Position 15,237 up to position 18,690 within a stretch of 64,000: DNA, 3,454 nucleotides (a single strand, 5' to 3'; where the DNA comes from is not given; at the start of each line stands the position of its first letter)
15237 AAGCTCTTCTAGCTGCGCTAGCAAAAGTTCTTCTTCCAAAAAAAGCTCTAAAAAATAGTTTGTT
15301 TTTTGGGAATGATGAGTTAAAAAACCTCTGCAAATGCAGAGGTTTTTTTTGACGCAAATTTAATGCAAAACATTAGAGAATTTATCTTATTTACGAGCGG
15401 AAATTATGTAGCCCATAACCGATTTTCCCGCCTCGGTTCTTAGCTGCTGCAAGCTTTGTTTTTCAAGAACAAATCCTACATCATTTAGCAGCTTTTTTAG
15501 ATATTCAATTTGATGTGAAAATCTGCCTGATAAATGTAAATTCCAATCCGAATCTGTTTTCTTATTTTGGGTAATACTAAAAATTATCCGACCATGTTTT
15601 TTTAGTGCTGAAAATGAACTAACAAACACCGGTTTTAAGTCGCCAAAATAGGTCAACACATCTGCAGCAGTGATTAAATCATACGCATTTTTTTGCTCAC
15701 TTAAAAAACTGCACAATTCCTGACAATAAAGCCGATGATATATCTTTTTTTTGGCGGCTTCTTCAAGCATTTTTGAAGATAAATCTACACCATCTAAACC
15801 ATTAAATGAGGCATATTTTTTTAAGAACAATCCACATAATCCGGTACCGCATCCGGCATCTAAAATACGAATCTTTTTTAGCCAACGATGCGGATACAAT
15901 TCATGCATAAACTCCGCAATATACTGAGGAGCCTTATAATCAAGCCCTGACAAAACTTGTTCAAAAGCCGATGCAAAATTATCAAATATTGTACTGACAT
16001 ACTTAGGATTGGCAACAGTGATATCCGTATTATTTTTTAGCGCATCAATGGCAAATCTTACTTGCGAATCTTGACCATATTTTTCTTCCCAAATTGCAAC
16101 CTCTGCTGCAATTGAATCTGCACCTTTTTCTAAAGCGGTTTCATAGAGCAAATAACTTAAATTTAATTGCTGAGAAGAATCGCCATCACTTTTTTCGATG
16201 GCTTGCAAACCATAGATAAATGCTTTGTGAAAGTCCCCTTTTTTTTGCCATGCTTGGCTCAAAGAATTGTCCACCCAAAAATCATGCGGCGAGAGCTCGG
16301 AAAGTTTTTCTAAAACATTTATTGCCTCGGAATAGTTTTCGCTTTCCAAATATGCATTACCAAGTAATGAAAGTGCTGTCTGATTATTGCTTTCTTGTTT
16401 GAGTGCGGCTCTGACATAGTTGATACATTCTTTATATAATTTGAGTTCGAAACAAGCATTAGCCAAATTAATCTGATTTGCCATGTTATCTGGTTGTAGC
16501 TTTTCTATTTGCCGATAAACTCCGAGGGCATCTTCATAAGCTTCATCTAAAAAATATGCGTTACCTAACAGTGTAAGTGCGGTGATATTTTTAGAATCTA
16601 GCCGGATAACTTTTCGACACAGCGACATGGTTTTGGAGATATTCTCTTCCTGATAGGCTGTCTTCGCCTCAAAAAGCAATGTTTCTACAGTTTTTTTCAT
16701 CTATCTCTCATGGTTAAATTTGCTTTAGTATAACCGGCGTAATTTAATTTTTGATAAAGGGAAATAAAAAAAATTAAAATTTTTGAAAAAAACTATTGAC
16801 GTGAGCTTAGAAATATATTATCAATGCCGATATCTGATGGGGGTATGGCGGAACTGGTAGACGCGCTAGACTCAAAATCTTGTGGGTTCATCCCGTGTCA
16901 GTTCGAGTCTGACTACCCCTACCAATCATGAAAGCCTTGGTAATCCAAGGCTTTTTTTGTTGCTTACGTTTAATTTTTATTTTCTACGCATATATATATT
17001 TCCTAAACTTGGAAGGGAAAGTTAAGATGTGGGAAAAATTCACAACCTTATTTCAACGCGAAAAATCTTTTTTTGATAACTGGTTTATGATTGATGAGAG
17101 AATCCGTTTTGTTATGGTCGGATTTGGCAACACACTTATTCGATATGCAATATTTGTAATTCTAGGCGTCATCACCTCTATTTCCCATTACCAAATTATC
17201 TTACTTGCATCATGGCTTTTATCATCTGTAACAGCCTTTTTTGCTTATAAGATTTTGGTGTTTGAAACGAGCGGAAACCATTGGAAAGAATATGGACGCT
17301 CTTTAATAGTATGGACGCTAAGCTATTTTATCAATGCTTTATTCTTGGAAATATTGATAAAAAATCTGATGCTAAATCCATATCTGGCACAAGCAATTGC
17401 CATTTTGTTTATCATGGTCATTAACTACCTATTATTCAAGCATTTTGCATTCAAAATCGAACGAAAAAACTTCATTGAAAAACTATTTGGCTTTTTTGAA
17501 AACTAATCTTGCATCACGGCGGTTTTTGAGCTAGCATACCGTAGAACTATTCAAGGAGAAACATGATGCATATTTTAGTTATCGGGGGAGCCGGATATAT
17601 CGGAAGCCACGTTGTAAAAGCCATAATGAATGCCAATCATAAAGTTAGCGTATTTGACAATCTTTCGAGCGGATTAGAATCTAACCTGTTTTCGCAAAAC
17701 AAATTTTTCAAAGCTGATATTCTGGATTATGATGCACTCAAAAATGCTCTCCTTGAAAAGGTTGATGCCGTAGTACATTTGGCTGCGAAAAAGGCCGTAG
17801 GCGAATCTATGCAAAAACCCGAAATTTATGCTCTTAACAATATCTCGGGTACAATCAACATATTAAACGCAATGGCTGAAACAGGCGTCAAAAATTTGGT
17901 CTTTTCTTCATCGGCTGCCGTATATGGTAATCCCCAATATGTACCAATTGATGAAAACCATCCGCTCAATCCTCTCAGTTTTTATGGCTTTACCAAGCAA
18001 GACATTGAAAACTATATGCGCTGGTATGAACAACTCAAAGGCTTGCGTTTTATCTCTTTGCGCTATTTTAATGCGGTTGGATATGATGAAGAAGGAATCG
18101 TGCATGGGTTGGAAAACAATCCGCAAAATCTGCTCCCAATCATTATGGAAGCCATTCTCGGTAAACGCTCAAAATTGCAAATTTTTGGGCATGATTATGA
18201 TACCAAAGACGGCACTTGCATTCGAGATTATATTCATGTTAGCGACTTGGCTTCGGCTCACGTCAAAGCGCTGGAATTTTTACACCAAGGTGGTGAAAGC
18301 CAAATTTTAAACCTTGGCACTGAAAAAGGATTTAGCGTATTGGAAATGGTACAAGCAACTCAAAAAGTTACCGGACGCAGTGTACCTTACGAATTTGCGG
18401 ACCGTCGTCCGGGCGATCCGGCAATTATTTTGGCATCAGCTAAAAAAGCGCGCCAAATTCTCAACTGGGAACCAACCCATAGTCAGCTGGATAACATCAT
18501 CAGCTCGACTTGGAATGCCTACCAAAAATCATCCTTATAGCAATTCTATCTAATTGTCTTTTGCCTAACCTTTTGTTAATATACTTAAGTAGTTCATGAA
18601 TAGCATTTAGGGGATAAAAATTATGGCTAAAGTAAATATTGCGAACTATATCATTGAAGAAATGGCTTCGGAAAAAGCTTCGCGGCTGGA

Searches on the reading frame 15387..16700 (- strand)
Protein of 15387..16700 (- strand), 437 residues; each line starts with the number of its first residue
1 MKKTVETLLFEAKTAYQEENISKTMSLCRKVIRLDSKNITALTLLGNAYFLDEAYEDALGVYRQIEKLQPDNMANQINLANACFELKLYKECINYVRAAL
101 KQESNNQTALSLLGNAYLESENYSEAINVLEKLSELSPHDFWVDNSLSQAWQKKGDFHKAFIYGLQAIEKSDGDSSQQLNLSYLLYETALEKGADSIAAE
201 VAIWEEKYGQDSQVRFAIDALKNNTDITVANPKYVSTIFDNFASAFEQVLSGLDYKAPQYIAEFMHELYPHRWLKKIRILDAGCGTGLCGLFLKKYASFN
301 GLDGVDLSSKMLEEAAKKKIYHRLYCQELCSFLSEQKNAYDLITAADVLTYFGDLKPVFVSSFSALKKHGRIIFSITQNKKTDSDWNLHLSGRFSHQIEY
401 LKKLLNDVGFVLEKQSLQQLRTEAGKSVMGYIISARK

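Call 71: search_protein_families(library=pfam, proteins=[window:15387-16700:-], max_evalue=0.00001)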
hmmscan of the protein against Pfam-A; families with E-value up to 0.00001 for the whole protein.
window:15387-16700:- (437 aa): 17 families
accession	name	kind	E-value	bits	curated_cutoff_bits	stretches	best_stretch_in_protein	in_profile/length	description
PF07719.23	TPR_2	-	4e-16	58.2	27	0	109-140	3-34/34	Tetratricopeptide repeat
PF14559.12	TPR_19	-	2.8e-13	50.4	25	0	93-139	11-57/68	Tetratricopeptide repeat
PF00515.34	TPR_1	-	2.5e-11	43.3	27.8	0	41-72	3-34/34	Tetratricopeptide repeat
PF12895.13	ANAPC3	-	4e-11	43.5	27.2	1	20-97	4-80/82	Anaphase-promoting complex, cyclosome, subunit 3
PF08242.18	Methyltransf_12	-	4.8e-11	43.7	30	1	280-372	1-98/98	Methyltransferase domain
PF13489.12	Methyltransf_23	-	5.9e-11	42.8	27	1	256-413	4-162/164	Methyltransferase domain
PF13414.12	TPR_11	-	1.4e-10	41.1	26.8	0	114-155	1-42/42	TPR repeat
PF13428.12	TPR_14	-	2e-10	40.7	23.5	0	111-143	5-37/44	Tetratricopeptide repeat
PF23914.1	TPR_CcmH_CycH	-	2.4e-10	40.9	42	0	67-139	78-153/158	Cytochrome c-type biogenesis protein H TPR domain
PF13649.12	Methyltransf_25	-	2.9e-10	41.1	27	1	279-370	1-97/97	Methyltransferase domain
PF13847.12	Methyltransf_31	-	1e-09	38.7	27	1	275-382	3-114/145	Methyltransferase domain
PF08241.18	Methyltransf_11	-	4.4e-09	37.3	21.2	1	280-374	1-95/95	Methyltransferase domain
PF13424.12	TPR_12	-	7.1e-09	36.2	30.1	0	76-136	6-74/77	Tetratricopeptide repeat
PF13432.12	TPR_16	-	9.5e-09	36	32.7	0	93-138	17-62/65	Tetratricopeptide repeat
PF13181.12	TPR_8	-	1.4e-08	34.7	25.7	0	109-139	3-33/34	Tetratricopeptide repeat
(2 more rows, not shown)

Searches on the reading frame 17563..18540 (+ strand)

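Call 93: search_protein_families(library=pfam, proteins=[window:17563-18540:+], max_evalue=0.0001)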
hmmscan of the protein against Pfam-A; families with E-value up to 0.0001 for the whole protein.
window:17563-18540:+ (325 aa): 8 families
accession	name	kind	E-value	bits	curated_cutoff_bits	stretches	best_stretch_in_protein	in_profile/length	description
PF01370.27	Epimerase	-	1.7e-57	195.1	20.9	1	4-252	1-240/240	NAD dependent epimerase/dehydratase family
PF16363.11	GDP_Man_Dehyd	-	3.2e-54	185.1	27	1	5-307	1-324/332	GDP-mannose 4,6 dehydratase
PF01073.25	3Beta_HSD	-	5.3e-22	78.6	22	1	5-146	1-151/280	3-beta hydroxysteroid dehydrogenase/isomerase family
PF04321.23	RmlD_sub_bind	-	3.6e-15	56.2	27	1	2-153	1-137/287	RmlD substrate binding domain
PF02719.21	Polysacc_synt_2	-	1.2e-14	54.6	20.2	1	4-173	1-173/293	Polysaccharide biosynthesis protein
PF13460.12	NAD_binding_10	-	4.3e-11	43.5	27.2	1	8-125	1-107/184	NAD(P)H-binding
PF05368.20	NmrA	-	1.3e-10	41.8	27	1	3-117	4-107/298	NmrA-like family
PF07993.18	NAD_binding_4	-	1.1e-06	28.4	20.1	1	61-184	83-220/258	Male sterility protein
